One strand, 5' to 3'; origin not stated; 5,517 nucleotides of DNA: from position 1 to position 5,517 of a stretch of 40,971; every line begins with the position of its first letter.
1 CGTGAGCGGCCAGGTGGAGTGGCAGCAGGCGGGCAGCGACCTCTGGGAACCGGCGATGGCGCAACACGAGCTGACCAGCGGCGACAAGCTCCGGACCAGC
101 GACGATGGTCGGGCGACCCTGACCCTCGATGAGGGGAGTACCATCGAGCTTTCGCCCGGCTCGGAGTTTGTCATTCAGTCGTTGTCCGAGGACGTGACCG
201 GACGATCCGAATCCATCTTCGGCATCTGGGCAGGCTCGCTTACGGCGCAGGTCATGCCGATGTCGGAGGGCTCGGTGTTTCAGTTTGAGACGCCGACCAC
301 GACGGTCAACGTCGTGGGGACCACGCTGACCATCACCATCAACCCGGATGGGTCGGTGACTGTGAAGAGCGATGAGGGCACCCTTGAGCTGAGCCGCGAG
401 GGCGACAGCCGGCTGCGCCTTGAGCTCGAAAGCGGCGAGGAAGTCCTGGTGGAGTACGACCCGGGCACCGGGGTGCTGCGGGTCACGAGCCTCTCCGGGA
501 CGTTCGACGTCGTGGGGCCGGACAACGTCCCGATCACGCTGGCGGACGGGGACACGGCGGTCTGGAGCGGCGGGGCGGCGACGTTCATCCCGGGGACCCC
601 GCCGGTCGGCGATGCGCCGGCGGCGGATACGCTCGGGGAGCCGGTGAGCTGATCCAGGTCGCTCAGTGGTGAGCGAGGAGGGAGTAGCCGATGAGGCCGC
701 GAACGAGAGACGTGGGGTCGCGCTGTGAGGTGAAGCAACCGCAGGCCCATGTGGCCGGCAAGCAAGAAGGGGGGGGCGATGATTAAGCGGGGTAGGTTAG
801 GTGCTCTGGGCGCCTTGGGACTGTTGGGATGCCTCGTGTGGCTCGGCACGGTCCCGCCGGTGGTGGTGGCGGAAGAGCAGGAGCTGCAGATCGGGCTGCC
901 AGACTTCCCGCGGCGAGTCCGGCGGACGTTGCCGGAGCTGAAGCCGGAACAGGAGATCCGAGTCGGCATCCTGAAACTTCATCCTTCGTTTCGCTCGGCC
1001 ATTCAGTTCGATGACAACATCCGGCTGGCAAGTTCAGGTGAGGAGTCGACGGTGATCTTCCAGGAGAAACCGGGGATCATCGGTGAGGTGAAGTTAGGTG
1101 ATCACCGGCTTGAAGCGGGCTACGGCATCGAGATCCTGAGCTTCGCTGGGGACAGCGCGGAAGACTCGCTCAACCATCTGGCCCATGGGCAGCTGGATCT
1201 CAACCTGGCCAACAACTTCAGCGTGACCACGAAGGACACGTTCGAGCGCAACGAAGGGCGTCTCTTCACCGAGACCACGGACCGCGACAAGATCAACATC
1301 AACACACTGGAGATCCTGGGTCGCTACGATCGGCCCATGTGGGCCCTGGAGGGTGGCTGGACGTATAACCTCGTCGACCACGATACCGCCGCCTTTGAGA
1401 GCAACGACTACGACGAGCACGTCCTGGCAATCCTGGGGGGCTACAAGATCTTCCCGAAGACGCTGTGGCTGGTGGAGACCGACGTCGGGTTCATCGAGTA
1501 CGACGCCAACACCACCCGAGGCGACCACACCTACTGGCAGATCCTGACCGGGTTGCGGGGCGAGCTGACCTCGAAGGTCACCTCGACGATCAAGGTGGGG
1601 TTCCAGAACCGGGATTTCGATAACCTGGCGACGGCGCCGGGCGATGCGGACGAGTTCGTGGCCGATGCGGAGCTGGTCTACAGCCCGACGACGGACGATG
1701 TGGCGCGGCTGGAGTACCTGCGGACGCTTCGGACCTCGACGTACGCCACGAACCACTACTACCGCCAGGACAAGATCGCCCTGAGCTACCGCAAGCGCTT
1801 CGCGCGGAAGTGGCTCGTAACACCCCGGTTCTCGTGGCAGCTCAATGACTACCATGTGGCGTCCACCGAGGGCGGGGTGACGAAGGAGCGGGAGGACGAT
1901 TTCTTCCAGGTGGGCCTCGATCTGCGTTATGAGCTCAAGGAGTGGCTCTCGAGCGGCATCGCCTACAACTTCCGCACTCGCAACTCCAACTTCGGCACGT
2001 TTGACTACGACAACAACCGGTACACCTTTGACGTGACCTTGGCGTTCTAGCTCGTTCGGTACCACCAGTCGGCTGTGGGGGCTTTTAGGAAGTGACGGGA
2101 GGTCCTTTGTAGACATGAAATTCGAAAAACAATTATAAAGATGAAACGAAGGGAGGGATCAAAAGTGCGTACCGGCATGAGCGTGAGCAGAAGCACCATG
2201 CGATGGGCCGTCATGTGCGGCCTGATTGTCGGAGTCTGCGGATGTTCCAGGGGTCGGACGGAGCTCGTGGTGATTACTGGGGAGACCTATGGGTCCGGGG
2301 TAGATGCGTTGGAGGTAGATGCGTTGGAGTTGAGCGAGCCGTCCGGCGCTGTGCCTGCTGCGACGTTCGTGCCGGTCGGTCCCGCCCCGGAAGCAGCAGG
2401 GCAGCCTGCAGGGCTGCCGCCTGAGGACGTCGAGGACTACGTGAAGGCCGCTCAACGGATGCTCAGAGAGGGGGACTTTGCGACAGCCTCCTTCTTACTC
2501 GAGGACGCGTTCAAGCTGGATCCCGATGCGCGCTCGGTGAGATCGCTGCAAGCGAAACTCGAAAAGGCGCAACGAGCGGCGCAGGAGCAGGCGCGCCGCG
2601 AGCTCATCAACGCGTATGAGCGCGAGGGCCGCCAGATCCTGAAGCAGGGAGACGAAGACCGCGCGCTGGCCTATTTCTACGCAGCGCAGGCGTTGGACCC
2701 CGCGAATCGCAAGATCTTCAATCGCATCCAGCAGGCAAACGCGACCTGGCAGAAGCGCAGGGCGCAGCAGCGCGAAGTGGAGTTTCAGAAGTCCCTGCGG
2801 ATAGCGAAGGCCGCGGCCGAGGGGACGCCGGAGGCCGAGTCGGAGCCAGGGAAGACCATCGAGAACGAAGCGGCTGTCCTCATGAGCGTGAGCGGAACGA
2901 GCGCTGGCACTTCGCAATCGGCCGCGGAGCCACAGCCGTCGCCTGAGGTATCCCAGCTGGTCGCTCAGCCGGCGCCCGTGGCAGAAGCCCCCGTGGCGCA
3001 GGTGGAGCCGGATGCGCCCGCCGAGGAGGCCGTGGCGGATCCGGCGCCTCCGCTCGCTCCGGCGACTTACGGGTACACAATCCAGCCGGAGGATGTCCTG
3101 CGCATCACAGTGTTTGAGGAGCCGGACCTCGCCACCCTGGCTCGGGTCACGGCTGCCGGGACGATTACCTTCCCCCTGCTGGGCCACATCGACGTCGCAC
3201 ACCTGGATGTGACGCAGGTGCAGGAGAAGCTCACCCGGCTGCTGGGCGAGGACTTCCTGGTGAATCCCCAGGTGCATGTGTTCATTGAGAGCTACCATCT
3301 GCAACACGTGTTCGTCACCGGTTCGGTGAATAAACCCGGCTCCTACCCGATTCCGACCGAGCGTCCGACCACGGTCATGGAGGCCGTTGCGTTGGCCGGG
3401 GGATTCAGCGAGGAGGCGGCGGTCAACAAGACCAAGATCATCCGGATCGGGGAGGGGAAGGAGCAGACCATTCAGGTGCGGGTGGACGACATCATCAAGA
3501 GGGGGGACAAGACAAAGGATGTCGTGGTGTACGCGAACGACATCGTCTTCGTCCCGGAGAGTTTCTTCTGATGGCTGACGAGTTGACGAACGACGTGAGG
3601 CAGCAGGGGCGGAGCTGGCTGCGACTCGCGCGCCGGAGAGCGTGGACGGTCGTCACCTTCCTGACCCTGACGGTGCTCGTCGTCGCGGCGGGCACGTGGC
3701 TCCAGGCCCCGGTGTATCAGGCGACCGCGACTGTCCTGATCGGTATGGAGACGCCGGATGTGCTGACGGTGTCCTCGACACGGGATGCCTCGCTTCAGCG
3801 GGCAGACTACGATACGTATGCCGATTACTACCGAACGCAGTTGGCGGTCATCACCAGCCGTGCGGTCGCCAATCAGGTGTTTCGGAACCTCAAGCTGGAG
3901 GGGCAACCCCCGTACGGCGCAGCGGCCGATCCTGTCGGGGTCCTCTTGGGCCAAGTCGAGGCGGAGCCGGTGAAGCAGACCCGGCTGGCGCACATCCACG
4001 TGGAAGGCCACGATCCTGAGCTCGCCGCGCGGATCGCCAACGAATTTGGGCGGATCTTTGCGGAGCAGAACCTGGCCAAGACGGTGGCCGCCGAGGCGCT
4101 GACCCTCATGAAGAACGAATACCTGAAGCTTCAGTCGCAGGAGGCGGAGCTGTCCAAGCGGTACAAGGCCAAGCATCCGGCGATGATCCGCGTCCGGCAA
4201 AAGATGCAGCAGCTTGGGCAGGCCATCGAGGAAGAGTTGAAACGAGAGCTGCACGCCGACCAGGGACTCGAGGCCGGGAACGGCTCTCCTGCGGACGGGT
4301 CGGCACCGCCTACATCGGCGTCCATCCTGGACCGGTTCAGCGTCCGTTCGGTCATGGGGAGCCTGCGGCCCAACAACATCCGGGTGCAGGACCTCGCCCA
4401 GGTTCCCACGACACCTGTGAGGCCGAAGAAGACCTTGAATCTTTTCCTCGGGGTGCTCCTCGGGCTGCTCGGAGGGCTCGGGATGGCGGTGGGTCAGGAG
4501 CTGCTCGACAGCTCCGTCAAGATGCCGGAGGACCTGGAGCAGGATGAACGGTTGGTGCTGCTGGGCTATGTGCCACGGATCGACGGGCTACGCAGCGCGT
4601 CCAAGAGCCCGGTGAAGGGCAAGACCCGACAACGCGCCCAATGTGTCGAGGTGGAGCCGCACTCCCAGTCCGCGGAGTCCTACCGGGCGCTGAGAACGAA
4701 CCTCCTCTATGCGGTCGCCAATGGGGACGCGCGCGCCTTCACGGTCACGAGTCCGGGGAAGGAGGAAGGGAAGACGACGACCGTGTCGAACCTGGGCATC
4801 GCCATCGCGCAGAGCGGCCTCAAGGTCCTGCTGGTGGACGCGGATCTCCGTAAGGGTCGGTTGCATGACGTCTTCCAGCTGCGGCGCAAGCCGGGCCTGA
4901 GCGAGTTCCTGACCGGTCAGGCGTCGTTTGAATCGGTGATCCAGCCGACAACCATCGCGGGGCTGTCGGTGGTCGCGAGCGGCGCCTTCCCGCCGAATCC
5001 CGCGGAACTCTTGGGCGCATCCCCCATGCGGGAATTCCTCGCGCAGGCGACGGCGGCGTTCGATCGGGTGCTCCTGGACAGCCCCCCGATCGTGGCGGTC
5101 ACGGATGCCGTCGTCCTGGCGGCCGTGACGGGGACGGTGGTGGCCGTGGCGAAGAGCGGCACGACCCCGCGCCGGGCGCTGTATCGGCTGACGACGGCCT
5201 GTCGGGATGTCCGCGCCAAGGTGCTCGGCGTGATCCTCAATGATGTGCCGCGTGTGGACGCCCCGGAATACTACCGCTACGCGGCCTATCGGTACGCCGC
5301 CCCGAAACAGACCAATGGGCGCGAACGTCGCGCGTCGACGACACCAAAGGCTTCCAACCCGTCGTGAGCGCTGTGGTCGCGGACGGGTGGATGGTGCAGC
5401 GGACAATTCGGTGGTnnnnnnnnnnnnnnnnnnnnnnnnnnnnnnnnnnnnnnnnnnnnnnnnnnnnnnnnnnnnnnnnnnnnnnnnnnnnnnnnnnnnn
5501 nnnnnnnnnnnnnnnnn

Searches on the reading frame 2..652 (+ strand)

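Call 58: search_protein_families(library=pfam, proteins=[window:2-652:+], max_evalue=0.001)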
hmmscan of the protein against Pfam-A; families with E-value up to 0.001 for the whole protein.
window:2-652:+ (216 aa): 1 family
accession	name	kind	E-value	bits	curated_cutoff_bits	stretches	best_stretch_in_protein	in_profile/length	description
PF04773.18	FecR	-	6.2e-09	36.6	24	1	28-126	1-94/97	FecR protein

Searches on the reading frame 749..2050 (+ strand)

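Call 58: search_protein_families(library=pfam, proteins=[window:749-2050:+], max_evalue=0.001)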
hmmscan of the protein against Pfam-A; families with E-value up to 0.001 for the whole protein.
window:749-2050:+ (433 aa): 1 family
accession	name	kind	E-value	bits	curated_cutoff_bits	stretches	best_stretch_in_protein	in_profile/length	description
PF10082.15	BBP2_2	-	9.4e-16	58.1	23.7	1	70-432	8-377/378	Putative beta-barrel porin 2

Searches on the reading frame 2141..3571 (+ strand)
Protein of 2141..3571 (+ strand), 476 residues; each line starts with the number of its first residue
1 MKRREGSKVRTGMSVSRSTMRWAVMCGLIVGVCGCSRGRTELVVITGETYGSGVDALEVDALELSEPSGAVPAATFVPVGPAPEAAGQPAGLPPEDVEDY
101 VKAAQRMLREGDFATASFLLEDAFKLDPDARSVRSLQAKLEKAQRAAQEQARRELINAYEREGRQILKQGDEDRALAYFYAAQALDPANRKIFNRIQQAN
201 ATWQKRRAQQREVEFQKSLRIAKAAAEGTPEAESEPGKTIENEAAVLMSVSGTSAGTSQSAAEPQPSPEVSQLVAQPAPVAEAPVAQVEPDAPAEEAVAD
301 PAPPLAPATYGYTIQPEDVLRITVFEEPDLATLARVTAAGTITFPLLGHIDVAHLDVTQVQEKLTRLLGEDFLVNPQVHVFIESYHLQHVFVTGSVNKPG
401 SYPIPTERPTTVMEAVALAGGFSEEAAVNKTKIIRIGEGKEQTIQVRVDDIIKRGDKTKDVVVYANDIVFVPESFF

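Call 58: search_protein_families(library=pfam, proteins=[window:2141-3571:+], max_evalue=0.001)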
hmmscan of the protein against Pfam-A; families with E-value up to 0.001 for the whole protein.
window:2141-3571:+ (476 aa): 4 families
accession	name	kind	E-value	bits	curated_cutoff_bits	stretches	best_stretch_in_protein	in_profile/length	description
PF02563.21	Poly_export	-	2.1e-21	76.3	28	1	307-382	2-76/77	Polysaccharide biosynthesis/export protein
PF22461.2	SLBB_2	-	5.7e-13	49.2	27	1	388-471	1-79/79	SLBB domain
PF10531.15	SLBB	-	1.8e-11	44.1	27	1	390-439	2-49/55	SLBB domain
PF13428.12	TPR_14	-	2.4e-05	25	23.5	0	100-140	4-44/44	Tetratricopeptide repeat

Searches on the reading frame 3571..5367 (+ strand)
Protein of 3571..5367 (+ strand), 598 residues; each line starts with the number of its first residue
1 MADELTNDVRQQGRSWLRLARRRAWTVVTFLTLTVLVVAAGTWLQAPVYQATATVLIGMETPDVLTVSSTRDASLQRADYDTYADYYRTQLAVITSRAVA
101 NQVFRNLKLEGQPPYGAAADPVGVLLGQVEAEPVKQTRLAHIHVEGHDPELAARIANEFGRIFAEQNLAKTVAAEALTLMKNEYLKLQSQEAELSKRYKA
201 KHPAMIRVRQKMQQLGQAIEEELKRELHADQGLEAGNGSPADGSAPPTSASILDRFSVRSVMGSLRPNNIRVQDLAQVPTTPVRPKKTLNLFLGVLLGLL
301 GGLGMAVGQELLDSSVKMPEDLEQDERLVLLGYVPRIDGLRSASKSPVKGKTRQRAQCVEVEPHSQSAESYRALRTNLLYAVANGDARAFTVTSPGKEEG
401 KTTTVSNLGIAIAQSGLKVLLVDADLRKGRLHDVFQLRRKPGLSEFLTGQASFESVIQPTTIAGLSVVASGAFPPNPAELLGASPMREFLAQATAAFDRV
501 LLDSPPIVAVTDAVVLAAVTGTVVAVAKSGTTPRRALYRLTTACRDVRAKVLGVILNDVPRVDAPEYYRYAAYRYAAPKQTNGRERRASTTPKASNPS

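Call 58: search_protein_families(library=pfam, proteins=[window:3571-5367:+], max_evalue=0.001)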
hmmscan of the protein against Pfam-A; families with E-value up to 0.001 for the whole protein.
window:3571-5367:+ (598 aa): 5 families
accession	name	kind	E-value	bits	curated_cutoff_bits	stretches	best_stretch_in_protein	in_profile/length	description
PF13614.12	AAA_31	-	1.1e-09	38.9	27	1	400-527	14-148/177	AAA domain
PF01656.29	CbiA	-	2.4e-08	34.4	25.4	1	391-561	2-85/125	CobQ/CobB/MinD/ParA nucleotide binding domain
PF13807.11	GNVR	-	2.5e-08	34.2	27.7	1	265-308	36-79/82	G-rich domain on putative tyrosine kinase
PF10609.15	ParA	-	7.2e-06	26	27.1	1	400-557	16-173/246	NUBPL iron-transfer P-loop NTPase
PF02706.20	Wzz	-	6.1e-05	23.7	25.5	1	21-107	13-91/91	Chain length determinant protein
